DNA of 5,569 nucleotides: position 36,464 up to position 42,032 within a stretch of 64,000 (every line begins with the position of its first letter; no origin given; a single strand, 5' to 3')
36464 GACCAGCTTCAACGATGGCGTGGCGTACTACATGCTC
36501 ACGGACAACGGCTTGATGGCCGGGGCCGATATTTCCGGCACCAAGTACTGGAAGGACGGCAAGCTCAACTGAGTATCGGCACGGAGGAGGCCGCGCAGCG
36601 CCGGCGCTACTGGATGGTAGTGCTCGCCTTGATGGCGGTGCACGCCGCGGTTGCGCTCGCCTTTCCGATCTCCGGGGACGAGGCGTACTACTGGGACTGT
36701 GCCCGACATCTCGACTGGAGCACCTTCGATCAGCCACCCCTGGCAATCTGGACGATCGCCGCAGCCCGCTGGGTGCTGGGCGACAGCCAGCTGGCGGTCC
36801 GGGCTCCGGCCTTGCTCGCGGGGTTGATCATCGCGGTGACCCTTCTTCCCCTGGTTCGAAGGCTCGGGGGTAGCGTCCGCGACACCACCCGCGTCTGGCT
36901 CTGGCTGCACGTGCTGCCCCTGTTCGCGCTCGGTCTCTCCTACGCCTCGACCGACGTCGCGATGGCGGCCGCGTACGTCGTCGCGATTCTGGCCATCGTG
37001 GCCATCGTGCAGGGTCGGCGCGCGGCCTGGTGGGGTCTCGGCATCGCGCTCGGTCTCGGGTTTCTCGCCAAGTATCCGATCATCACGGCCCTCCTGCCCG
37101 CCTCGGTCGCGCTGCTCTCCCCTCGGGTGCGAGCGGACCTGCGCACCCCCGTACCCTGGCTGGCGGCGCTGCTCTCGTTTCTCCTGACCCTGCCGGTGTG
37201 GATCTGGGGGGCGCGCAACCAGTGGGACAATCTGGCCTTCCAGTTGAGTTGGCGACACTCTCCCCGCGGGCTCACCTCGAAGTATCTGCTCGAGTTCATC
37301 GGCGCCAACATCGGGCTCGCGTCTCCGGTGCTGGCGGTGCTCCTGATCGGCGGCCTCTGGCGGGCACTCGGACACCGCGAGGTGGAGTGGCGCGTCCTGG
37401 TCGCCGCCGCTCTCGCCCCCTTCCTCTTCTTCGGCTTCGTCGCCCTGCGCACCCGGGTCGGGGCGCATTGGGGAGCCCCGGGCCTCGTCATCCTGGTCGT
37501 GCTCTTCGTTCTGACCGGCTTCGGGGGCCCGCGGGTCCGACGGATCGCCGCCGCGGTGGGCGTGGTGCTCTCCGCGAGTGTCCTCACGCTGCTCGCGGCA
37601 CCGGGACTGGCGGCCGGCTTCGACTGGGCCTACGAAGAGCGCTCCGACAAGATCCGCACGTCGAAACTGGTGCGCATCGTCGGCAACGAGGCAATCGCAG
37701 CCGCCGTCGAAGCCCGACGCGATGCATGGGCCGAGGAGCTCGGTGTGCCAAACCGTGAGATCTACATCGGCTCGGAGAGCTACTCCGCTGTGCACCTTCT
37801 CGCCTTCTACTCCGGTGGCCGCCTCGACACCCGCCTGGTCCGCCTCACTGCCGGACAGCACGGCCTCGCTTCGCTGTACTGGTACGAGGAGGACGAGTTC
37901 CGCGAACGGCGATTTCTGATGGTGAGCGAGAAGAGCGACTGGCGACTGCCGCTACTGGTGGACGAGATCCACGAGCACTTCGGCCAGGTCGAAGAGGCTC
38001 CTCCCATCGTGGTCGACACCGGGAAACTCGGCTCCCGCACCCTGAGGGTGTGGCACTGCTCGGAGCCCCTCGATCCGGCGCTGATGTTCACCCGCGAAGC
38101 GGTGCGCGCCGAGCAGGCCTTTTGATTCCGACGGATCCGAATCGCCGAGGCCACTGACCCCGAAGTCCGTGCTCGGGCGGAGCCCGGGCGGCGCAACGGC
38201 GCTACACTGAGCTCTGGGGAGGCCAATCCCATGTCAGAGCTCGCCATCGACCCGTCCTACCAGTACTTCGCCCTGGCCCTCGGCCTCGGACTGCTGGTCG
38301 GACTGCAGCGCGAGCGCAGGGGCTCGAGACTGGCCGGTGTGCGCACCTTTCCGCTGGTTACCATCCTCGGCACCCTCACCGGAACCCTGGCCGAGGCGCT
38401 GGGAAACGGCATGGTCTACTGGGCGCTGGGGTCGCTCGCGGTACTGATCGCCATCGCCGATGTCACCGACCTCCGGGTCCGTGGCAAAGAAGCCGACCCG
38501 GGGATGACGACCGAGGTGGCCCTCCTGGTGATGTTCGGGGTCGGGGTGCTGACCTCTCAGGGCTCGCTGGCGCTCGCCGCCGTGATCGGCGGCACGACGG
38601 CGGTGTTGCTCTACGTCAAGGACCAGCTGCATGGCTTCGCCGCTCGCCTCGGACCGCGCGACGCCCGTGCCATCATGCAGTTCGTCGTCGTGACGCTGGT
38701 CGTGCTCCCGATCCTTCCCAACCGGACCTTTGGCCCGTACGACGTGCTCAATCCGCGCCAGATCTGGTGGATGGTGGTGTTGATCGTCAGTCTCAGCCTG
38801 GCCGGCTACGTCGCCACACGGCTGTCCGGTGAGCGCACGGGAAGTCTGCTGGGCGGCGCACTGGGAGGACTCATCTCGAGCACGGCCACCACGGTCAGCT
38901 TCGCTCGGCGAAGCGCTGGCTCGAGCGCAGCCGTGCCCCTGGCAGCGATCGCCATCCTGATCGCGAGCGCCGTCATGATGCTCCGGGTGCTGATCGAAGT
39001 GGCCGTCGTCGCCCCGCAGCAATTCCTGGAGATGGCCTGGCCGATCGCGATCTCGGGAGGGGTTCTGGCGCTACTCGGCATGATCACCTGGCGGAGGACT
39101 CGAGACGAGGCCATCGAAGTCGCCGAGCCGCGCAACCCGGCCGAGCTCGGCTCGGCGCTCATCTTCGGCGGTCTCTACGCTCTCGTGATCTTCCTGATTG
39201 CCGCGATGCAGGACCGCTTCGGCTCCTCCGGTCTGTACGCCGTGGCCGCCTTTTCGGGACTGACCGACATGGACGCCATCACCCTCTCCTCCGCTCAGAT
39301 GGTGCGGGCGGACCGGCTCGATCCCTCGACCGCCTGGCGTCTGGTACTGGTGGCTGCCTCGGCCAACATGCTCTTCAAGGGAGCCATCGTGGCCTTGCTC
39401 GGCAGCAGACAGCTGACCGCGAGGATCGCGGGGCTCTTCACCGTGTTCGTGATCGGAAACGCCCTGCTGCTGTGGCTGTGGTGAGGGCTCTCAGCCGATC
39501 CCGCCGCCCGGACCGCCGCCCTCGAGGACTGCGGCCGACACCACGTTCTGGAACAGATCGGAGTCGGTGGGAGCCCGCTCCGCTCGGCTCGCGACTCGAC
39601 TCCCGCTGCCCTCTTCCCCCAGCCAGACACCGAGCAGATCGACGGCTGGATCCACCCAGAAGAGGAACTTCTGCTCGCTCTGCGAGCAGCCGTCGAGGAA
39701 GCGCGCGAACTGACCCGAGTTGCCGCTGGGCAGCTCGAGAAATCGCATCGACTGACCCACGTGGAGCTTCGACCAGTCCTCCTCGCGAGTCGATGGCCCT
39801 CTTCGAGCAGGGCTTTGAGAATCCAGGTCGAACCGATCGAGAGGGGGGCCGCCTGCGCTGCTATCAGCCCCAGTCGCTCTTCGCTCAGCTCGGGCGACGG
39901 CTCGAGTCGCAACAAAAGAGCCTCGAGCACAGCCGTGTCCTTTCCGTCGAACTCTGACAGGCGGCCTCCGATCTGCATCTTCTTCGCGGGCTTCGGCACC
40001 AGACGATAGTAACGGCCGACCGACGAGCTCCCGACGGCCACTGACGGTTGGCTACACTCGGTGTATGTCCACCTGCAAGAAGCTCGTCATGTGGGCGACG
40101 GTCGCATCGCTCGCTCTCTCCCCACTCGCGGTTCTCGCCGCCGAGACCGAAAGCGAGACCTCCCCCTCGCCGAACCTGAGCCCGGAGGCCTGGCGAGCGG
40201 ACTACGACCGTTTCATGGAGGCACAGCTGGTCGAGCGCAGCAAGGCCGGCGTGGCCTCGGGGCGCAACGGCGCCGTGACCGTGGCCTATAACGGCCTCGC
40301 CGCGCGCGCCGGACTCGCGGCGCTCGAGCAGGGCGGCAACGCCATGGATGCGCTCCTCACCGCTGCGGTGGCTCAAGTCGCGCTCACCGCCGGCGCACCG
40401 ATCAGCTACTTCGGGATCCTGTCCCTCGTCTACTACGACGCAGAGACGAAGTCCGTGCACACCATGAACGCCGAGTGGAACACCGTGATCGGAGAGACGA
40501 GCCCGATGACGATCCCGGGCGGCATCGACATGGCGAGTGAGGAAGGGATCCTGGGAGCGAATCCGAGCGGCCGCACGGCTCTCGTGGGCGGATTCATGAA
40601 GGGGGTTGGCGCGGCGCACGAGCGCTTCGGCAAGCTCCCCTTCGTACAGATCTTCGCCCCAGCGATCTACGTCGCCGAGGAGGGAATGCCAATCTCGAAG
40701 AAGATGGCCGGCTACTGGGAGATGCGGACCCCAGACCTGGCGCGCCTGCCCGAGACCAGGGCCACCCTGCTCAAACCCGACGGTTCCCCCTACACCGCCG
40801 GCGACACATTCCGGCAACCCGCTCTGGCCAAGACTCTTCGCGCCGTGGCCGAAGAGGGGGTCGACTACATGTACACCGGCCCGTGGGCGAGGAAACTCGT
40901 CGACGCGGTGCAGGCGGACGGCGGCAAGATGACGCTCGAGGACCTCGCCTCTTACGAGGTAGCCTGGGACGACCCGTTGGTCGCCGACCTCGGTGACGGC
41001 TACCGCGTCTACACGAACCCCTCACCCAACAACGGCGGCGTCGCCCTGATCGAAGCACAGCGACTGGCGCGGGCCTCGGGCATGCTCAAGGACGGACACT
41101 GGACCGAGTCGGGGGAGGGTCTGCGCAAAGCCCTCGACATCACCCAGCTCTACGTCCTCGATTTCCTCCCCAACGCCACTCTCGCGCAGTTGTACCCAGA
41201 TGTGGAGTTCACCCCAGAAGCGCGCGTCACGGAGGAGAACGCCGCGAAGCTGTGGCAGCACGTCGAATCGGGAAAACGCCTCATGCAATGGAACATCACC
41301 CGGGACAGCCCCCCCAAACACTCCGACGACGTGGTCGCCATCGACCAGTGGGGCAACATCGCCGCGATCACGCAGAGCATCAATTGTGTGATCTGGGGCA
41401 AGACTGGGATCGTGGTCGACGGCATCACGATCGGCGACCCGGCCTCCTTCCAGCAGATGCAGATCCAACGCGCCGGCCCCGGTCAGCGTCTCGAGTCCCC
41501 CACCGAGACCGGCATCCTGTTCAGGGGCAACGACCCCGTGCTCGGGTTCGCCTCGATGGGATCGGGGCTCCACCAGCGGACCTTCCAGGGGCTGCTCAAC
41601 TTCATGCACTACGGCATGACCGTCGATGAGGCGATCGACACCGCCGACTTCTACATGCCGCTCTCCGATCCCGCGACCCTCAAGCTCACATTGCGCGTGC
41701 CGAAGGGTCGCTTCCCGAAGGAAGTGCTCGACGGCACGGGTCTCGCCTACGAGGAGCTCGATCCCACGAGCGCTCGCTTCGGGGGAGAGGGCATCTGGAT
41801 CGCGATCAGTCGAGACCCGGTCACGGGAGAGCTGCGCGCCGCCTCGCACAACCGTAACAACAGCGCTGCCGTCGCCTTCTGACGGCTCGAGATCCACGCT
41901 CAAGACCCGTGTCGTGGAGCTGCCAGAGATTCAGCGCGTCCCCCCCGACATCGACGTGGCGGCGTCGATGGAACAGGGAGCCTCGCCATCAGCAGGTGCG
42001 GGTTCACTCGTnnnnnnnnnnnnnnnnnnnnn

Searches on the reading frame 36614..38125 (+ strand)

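Call 59: search_protein_families(library=pfam, max_evalue=0.00001, proteins=[window:36614-38125:+])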
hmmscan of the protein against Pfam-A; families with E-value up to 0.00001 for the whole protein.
window:36614-38125:+ (503 aa): 1 family
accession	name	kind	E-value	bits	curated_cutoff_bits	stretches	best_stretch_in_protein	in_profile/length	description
PF13231.12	PMT_2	-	1.1e-20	74.9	26.1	1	39-198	1-160/160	Dolichyl-phosphate-mannose-protein mannosyltransferase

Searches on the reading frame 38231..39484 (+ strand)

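Call 59: search_protein_families(library=pfam, max_evalue=0.00001, proteins=[window:38231-39484:+])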
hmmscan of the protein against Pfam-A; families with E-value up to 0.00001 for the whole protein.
window:38231-39484:+ (417 aa): 2 families
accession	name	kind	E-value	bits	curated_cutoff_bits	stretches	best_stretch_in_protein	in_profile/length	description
PF13194.11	DUF4010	-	1.2e-61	208.5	30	1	183-391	1-210/210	Domain of unknown function (DUF4010)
PF02308.21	MgtC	-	3.3e-16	60.2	31.4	1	14-135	2-120/121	MgtC family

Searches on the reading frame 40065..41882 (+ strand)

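Call 59: search_protein_families(library=pfam, max_evalue=0.00001, proteins=[window:40065-41882:+])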
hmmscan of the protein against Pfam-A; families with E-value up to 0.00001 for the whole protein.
window:40065-41882:+ (605 aa): 1 family
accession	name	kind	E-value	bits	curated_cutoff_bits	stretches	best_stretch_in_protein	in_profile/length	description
PF01019.26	G_glu_transpept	-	5e-58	197.6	27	1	86-537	3-453/512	Gamma-glutamyltranspeptidase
